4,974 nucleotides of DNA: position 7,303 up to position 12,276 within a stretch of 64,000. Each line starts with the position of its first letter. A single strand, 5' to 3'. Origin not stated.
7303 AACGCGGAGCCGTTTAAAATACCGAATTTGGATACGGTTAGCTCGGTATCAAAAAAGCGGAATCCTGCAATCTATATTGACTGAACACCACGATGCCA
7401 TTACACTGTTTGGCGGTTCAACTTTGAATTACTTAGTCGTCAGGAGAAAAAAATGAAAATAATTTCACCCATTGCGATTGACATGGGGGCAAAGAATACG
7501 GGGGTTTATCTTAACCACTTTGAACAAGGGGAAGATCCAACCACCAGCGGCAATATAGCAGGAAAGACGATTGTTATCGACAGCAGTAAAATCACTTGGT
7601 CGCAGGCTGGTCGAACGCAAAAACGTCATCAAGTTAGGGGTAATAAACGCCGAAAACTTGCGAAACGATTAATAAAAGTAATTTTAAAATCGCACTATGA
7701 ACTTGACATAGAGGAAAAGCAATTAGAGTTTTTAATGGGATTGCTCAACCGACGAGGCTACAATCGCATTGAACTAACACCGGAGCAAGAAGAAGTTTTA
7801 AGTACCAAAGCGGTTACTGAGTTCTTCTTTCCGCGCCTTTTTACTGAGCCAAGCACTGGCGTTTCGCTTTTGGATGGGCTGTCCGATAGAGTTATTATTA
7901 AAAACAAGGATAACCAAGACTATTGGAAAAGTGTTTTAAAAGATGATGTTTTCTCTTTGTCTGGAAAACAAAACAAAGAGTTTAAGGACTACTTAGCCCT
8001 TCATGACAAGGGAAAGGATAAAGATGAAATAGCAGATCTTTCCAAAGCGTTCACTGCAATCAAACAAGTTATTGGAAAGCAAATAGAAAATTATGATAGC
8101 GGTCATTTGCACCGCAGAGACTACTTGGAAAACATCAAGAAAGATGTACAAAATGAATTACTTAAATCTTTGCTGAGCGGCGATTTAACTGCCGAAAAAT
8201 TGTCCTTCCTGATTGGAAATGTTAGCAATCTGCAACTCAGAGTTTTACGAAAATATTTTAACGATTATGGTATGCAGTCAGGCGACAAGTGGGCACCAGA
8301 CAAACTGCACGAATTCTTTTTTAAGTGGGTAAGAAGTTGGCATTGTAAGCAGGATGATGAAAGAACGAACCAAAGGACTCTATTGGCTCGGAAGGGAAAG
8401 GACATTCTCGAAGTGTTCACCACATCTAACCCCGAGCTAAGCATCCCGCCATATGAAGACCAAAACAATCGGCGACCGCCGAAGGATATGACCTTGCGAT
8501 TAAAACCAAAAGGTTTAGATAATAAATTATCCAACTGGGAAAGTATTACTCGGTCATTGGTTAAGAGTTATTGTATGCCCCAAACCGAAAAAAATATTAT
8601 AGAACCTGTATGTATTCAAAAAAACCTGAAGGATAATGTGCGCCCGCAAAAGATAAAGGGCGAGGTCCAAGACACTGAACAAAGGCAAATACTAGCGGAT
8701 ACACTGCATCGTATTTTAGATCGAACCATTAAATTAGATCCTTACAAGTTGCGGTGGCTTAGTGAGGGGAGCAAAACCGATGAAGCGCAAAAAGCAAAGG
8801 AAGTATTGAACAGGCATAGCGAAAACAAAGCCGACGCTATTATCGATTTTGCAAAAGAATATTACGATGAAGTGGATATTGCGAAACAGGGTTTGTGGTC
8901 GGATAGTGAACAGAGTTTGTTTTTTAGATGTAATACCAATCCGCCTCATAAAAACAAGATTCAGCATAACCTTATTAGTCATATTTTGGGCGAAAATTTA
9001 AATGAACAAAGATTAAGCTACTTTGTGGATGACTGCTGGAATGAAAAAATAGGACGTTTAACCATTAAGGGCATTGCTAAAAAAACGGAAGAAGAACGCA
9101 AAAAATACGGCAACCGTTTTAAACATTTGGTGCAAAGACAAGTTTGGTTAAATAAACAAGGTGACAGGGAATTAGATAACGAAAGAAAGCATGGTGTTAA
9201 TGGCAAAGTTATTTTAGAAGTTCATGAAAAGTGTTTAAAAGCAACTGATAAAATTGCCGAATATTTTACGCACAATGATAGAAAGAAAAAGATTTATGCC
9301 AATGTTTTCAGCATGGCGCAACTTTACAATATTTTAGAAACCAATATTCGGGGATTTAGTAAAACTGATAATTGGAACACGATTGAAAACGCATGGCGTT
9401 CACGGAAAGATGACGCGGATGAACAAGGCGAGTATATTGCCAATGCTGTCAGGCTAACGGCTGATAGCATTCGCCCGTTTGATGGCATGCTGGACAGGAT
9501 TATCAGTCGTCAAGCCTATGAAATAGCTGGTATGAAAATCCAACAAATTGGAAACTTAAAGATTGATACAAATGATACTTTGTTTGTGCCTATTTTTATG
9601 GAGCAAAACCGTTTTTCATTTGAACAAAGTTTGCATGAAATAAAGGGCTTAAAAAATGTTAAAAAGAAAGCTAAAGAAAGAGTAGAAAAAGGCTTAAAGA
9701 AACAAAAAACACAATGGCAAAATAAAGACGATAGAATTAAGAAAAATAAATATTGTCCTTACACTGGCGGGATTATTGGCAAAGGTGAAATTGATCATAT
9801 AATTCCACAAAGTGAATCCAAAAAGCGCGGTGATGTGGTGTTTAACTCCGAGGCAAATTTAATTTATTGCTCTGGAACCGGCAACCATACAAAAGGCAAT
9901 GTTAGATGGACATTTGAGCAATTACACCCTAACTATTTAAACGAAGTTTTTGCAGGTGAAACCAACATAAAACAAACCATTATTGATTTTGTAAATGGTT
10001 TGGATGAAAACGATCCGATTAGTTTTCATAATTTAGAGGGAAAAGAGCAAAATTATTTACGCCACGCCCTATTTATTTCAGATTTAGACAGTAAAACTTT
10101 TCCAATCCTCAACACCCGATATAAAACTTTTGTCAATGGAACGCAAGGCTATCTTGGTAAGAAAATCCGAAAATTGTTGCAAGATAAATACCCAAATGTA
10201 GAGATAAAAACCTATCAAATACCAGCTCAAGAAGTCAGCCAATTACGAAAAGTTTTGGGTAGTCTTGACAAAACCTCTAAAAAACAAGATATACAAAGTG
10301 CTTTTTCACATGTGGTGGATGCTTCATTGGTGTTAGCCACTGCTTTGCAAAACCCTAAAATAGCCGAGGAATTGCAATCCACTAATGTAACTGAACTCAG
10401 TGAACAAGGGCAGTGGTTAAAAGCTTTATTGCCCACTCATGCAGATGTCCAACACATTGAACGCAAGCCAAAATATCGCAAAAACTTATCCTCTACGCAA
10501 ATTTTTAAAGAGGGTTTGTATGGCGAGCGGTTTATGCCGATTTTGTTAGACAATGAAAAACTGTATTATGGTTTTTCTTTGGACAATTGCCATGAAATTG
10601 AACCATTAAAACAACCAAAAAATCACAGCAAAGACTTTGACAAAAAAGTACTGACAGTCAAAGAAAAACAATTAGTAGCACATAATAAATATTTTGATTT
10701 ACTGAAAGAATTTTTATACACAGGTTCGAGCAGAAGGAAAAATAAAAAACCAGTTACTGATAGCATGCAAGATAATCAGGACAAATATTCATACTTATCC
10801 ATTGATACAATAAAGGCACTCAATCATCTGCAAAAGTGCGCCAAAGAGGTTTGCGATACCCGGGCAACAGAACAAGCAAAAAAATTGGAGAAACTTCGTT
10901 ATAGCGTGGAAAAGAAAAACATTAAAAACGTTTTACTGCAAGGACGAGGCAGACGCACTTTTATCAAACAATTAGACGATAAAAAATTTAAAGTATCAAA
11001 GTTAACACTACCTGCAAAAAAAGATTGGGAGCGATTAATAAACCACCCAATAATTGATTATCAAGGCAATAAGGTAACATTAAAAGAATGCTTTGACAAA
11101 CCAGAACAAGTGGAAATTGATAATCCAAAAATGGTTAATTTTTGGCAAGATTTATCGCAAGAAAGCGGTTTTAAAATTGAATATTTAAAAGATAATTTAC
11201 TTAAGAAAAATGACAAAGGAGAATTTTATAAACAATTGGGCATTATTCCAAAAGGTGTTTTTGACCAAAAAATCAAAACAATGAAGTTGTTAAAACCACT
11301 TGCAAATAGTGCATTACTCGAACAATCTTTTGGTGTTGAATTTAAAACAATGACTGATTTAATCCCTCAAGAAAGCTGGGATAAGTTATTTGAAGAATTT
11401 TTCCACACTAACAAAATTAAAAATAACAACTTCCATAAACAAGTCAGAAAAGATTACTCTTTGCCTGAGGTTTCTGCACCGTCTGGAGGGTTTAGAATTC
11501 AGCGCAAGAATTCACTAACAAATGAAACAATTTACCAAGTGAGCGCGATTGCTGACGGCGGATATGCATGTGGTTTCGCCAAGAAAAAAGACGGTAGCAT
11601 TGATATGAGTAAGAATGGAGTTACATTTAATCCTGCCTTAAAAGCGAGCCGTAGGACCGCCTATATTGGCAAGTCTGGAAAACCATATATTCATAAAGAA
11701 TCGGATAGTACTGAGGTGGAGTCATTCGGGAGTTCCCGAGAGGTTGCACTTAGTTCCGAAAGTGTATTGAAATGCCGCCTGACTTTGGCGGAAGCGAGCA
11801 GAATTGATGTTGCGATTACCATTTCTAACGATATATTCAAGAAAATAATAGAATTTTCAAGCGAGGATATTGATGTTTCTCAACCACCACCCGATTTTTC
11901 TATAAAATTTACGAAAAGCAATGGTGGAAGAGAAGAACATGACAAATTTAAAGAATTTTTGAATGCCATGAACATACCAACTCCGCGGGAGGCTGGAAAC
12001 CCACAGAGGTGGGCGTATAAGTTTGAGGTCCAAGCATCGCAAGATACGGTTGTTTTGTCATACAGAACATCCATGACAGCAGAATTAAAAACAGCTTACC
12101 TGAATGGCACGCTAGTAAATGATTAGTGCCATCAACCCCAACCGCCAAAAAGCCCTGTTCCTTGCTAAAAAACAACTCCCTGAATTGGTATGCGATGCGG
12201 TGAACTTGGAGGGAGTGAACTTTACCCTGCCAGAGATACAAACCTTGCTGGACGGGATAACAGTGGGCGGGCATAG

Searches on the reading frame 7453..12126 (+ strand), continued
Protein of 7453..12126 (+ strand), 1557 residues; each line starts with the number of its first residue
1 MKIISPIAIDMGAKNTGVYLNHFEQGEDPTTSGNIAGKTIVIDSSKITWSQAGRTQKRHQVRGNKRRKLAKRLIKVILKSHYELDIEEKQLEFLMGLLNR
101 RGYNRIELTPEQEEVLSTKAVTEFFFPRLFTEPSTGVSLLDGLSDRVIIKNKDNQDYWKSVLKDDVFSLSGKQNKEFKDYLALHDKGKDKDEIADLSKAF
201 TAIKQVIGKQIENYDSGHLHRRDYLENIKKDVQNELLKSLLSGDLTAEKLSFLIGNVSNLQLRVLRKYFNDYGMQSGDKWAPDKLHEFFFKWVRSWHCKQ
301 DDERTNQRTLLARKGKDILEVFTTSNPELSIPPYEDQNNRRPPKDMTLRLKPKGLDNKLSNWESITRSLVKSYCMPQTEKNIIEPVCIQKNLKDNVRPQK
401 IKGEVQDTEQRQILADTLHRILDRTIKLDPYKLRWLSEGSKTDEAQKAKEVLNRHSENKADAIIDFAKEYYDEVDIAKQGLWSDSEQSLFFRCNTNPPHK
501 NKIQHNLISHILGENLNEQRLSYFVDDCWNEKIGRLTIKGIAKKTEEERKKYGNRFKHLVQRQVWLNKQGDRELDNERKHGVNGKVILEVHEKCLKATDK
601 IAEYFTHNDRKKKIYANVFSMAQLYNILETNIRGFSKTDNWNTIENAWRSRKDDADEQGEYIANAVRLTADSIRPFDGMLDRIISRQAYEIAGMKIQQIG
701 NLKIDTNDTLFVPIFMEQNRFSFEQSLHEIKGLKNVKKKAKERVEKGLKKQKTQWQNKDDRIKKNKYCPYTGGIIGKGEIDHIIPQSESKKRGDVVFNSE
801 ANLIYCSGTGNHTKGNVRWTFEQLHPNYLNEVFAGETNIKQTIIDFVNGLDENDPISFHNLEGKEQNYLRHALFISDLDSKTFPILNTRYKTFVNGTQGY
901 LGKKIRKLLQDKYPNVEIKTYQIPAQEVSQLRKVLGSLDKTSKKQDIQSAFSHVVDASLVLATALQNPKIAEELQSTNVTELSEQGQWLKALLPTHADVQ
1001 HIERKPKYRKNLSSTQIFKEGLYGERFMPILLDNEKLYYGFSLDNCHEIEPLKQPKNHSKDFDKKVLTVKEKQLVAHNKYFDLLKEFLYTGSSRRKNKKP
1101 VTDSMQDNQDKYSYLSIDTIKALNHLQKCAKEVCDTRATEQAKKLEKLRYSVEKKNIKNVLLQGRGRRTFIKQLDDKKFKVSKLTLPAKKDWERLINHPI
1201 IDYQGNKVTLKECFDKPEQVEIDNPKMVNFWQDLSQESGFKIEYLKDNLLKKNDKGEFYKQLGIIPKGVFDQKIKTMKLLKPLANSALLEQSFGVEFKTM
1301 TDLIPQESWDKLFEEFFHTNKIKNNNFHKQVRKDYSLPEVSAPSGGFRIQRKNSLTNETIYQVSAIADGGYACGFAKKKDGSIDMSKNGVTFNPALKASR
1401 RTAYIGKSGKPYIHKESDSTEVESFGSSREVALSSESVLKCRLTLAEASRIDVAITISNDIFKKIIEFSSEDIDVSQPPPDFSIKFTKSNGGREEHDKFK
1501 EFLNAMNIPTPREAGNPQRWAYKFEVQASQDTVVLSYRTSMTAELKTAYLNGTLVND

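Call 42: find_encoding_contigs(protein=P0002, flank=10000, max_places=3)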
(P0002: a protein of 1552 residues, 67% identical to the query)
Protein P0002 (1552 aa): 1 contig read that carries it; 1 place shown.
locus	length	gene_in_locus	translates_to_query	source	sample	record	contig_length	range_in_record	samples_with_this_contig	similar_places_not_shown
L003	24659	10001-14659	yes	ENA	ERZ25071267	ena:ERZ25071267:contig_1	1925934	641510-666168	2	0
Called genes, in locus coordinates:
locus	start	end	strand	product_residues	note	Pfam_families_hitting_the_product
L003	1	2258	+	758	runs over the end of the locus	PF09347:DUF1989, PF01571:GCV_T, PF08669:GCV_T_C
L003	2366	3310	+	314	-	PF04069:OpuAC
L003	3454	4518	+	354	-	PF00005:ABC_tran, PF13191:AAA_16 (faint), PF13304:AAA_21 (faint)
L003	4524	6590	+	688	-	PF00528:BPD_transp_1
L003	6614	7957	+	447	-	PF00743:FMO-like, PF07992:Pyr_redox_2, PF13454:NAD_binding_9 (faint), PF13738:Pyr_redox_3, PF13434:Lys_Orn_oxgnase, PF00743:FMO-like (weak)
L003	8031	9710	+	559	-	PF01268:FTHFS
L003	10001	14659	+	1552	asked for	PF21069:Csx12, PF13395:HNH_4 (faint)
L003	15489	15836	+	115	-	-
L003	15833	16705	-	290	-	PF02899:Phage_int_SAM_1, PF13495:Phage_int_SAM_4 (weak), PF00589:Phage_integrase, PF22823:MrpR_C_cat (weak)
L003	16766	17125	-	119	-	PF01245:Ribosomal_L19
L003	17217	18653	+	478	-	PF14691:Fer4_20, PF00070:Pyr_redox (weak), PF01266:DAO (faint), PF03486:HI0933_like (faint), PF07992:Pyr_redox_2, PF12831:FAD_oxidored (faint), PF01593:Amino_oxidase (weak), PF13450:NAD_binding_8, +1 more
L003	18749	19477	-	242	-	PF00392:GntR, PF07702:UTRA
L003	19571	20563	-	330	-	PF08240:ADH_N, PF16912:Glu_dehyd_C (weak), PF00107:ADH_zinc_N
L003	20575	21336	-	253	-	PF00106:adh_short, PF08659:KR, PF13561:adh_short_C2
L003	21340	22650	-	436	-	PF00815:Histidinol_dh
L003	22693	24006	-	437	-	PF06808:DctM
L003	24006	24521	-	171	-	PF04290:DctQ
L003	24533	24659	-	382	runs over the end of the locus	PF03480:DctP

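Call 43: find_encoding_contigs(protein=P0003, flank=10000, max_places=3)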
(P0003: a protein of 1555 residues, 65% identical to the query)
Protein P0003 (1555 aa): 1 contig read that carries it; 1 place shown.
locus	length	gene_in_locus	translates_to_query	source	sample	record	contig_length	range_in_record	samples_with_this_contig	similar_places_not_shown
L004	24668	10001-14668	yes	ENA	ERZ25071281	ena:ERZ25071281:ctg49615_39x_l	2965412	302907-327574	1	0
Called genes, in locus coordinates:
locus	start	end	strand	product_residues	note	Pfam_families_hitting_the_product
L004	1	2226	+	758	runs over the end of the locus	PF09347:DUF1989, PF01571:GCV_T, PF08669:GCV_T_C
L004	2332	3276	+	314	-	PF04069:OpuAC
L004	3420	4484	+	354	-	PF00005:ABC_tran, PF13191:AAA_16 (faint), PF13304:AAA_21 (faint)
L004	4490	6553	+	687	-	PF00528:BPD_transp_1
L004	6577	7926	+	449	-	PF00743:FMO-like, PF07992:Pyr_redox_2, PF13454:NAD_binding_9 (faint), PF13738:Pyr_redox_3, PF13434:Lys_Orn_oxgnase, PF00743:FMO-like (weak)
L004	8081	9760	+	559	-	PF01268:FTHFS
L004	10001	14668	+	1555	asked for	PF21069:Csx12, PF13395:HNH_4 (faint)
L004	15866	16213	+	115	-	-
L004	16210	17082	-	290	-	PF02899:Phage_int_SAM_1, PF13495:Phage_int_SAM_4 (weak), PF00589:Phage_integrase, PF22823:MrpR_C_cat (weak)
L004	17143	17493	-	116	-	PF01245:Ribosomal_L19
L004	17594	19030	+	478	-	PF14691:Fer4_20, PF00070:Pyr_redox (weak), PF01266:DAO (faint), PF03486:HI0933_like (faint), PF07992:Pyr_redox_2, PF12831:FAD_oxidored (faint), PF01593:Amino_oxidase (weak), PF13450:NAD_binding_8, +1 more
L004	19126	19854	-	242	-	PF00392:GntR, PF07702:UTRA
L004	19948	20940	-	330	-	PF08240:ADH_N, PF16912:Glu_dehyd_C (weak), PF00107:ADH_zinc_N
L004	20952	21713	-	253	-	PF00106:adh_short, PF08659:KR, PF13561:adh_short_C2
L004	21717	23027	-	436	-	PF00815:Histidinol_dh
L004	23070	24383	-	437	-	PF06808:DctM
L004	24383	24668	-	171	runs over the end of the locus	PF04290:DctQ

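Call 44: find_encoding_contigs(protein=P0005, flank=10000, max_places=3)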
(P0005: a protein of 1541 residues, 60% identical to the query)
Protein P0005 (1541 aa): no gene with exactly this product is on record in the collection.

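Call 45: find_encoding_contigs(protein=P0004, flank=10000, max_places=3)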
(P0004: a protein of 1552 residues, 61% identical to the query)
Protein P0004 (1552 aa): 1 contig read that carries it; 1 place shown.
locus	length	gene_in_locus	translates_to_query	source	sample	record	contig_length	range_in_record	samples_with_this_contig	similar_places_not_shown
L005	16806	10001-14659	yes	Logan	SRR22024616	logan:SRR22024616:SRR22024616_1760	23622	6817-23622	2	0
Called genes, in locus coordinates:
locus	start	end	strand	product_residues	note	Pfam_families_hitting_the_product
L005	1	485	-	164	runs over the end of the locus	PF03938:OmpH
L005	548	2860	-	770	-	PF08479:POTRA_2 (faint), PF07244:POTRA, PF01103:Omp85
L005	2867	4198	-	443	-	PF02163:Peptidase_M50, PF13180:PDZ_2 (weak), PF00595:PDZ (faint), PF17820:PDZ_6 (faint)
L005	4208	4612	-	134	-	PF06155:GBBH-like_N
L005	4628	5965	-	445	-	PF00493:MCM (faint), PF07728:AAA_5 (faint), PF07724:AAA_2, PF00004:AAA (weak)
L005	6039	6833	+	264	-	PF01678:DAP_epimerase, PF02567:PhzC-PhzF (weak), PF01678:DAP_epimerase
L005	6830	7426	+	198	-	PF04340:DUF484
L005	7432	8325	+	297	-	PF02899:Phage_int_SAM_1, PF00589:Phage_integrase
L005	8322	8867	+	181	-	PF01300:Sua5_yciO_yrdC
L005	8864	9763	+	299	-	PF01218:Coprogen_oxidas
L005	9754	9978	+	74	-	PF01206:TusA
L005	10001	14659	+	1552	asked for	PF21069:Csx12, PF13395:HNH_4 (faint)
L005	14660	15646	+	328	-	PF01867:Cas_Cas1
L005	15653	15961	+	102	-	PF09827:CRISPR_Cas2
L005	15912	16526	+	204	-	PF06023:Csa1 (faint), PF01930:Cas_Cas4, PF12705:PDDEXK_1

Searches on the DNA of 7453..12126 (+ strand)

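Call 55: search_dna_similar(query=L001:16510-21512:+, collection=phages, mode=distant, max_evalue=1, max_rows=25)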
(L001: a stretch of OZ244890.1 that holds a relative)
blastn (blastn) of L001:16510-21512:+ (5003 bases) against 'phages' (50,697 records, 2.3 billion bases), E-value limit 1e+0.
No match.

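Call 56: search_dna_similar(query=L001:16510-21512:+, collection=plasmids, mode=distant, max_evalue=1, max_rows=25)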
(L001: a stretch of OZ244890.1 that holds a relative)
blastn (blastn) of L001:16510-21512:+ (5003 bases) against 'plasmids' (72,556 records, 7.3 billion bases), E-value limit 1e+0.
No match.
